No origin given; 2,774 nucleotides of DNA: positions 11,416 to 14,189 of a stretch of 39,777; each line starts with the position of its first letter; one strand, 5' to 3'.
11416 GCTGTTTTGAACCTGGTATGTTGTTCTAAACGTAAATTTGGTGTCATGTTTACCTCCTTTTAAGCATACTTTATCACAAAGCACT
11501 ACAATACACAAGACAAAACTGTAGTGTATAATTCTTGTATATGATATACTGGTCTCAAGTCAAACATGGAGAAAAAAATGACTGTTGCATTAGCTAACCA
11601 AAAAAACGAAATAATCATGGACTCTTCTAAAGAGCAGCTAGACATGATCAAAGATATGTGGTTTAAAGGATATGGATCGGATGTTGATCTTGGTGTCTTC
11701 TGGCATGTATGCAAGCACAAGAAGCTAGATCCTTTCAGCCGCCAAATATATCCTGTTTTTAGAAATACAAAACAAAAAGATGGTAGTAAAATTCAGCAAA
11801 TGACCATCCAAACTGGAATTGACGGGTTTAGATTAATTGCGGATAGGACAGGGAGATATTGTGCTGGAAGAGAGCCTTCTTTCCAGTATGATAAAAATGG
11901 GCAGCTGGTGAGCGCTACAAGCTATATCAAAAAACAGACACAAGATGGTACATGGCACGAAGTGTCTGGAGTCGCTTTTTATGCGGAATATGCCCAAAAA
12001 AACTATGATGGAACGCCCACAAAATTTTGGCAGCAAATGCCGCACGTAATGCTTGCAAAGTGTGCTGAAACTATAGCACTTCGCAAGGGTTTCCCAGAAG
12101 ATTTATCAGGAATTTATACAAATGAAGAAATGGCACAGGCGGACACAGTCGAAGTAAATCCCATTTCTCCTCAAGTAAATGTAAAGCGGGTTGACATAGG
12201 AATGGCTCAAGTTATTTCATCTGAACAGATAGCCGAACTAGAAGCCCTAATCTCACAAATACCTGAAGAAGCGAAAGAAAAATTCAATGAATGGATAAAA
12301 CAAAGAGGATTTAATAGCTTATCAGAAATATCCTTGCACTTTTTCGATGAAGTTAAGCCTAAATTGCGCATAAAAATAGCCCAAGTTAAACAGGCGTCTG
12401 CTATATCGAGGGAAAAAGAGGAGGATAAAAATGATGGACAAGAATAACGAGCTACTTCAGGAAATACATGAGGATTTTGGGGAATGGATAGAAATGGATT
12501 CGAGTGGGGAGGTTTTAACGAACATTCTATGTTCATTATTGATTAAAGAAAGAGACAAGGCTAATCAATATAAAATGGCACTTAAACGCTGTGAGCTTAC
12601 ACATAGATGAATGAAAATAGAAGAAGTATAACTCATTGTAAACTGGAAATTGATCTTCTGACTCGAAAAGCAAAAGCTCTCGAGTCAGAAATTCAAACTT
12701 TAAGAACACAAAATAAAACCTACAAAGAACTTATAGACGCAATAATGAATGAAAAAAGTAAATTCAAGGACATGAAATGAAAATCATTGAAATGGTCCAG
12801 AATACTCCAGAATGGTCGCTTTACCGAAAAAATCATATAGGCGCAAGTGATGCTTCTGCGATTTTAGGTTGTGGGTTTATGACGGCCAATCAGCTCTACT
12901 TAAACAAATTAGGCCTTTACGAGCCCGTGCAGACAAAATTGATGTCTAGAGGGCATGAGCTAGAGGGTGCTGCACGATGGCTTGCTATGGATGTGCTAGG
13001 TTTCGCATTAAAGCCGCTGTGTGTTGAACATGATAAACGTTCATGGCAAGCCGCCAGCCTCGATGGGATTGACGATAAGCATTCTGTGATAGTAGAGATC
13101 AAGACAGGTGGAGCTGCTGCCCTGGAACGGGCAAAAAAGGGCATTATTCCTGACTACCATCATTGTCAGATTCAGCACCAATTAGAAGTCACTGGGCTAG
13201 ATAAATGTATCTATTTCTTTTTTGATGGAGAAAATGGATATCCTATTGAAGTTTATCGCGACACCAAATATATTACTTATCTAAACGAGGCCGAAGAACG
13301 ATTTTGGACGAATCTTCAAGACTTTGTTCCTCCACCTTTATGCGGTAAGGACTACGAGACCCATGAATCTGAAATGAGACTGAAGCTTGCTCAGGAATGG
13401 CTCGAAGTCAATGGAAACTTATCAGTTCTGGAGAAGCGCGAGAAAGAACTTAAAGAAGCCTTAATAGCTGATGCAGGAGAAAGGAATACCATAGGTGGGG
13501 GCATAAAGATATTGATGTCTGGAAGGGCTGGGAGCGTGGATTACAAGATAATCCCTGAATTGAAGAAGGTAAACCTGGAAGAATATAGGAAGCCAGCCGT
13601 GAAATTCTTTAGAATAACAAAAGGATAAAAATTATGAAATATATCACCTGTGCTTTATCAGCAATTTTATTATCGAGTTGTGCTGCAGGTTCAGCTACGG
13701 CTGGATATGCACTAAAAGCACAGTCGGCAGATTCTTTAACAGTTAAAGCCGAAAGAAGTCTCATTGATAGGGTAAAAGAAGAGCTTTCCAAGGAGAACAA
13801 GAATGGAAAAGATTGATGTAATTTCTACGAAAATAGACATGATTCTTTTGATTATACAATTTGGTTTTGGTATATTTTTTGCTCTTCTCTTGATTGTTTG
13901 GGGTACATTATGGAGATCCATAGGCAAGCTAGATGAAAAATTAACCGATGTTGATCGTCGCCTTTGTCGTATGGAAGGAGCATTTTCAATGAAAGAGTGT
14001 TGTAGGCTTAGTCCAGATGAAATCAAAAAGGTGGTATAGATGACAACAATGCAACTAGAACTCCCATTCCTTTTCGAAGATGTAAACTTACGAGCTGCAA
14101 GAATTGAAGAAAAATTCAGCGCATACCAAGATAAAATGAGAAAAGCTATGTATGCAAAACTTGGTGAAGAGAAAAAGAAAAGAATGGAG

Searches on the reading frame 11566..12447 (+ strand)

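Call 12: search_protein_families(library=phrogs, proteins=[window:11566-12447:+], max_evalue=0.001)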
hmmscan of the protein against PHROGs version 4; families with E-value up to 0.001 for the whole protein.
window:11566-12447:+ (293 aa): 6 families
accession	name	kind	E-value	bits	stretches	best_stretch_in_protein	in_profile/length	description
phrog_2780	-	DNA, RNA and nucleotide metabolism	2.3e-42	146.7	1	7-246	23-274/369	RecT-like ssDNA annealing protein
phrog_2449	-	DNA, RNA and nucleotide metabolism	6.7e-30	105.7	1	47-280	43-287/301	single strand annealing protein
phrog_10056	-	DNA, RNA and nucleotide metabolism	1.2e-22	81.7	1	9-276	5-288/302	RecT-like ssDNA annealing protein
phrog_252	-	DNA, RNA and nucleotide metabolism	1.5e-19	71.6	1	13-225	13-209/263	Bet-like ssDNA annealing protein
phrog_2760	-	DNA, RNA and nucleotide metabolism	3.2e-17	63.8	1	8-228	4-228/257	RecT-like ssDNA annealing protein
phrog_561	-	DNA, RNA and nucleotide metabolism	0.0001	22.7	1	155-266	434-538/633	RecT-like ssDNA annealing protein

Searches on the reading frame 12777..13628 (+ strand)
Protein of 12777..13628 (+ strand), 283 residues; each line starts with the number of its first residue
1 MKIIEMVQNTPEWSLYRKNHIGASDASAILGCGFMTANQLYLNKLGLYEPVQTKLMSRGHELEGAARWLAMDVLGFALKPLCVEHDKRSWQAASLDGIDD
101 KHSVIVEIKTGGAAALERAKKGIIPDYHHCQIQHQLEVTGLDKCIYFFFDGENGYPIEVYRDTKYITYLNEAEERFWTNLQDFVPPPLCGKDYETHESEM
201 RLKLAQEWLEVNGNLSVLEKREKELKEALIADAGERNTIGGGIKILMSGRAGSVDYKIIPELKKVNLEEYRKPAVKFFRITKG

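Call 12: search_protein_families(library=phrogs, proteins=[window:12777-13628:+], max_evalue=0.001)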
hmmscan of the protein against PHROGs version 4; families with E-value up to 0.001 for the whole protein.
window:12777-13628:+ (283 aa): 3 families
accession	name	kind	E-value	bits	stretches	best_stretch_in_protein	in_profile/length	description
phrog_434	-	DNA, RNA and nucleotide metabolism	2.4e-48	166.2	1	3-273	50-352/372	RecE-like recombination exonuclease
phrog_7655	-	DNA, RNA and nucleotide metabolism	6.3e-21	75.8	1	1-153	1-156/551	RecE-like recombination exonuclease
phrog_149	-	DNA, RNA and nucleotide metabolism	2.3e-08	33.9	1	5-244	596-841/1242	exonuclease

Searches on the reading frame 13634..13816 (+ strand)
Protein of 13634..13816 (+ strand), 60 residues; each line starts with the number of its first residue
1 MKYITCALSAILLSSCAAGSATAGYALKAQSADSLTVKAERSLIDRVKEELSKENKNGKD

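Call 6: search_protein_families(library=pfam, proteins=[window:13634-13816:+], max_evalue=1)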
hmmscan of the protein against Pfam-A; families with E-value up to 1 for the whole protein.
window:13634-13816:+ (60 aa): 0 families

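Call 7: search_protein_families(library=phrogs, proteins=[window:13634-13816:+], max_evalue=1)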
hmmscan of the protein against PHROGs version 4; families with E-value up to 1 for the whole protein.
window:13634-13816:+ (60 aa): 6 families
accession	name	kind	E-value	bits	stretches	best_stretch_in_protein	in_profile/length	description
phrog_37818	-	unknown function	0.027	15.1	1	4-56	12-63/287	-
phrog_1586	-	other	0.078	14.7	1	1-50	1-47/96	spackle periplasmic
phrog_37164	-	unknown function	0.09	14.1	1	8-57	5-54/128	-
phrog_4854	-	unknown function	0.22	12.9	1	10-44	7-37/86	-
phrog_1119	-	moron, auxiliary metabolic gene and host takeover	0.29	12.6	1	1-19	1-20/78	Cor superinfection exclusion protein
phrog_21064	-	unknown function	0.29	12.5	1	4-34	7-37/89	-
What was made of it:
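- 13634..13816 (+): 60-aa predicted lipoprotein (LLSSC lipobox) overlapping the start of 13803..14039. Only insignificant PHROG hits (call 7).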

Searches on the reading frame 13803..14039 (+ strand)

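Call 6: search_protein_families(library=pfam, proteins=[window:13803-14039:+], max_evalue=1)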
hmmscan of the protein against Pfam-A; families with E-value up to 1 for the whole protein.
window:13803-14039:+ (78 aa): 2 families
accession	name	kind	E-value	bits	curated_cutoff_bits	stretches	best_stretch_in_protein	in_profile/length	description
PF07274.17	DUF1440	-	0.2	12.1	34.7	1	9-42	50-83/135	Protein of unknown function (DUF1440)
PF05508.16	Ran-binding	-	0.21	11.1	25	1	2-55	57-109/304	RanGTP-binding protein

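Call 7: search_protein_families(library=phrogs, proteins=[window:13803-14039:+], max_evalue=1)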
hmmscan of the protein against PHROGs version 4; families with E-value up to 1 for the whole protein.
window:13803-14039:+ (78 aa): 1 family
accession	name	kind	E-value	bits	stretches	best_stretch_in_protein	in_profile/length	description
phrog_18940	-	unknown function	0.1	13.8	1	24-61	23-60/102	-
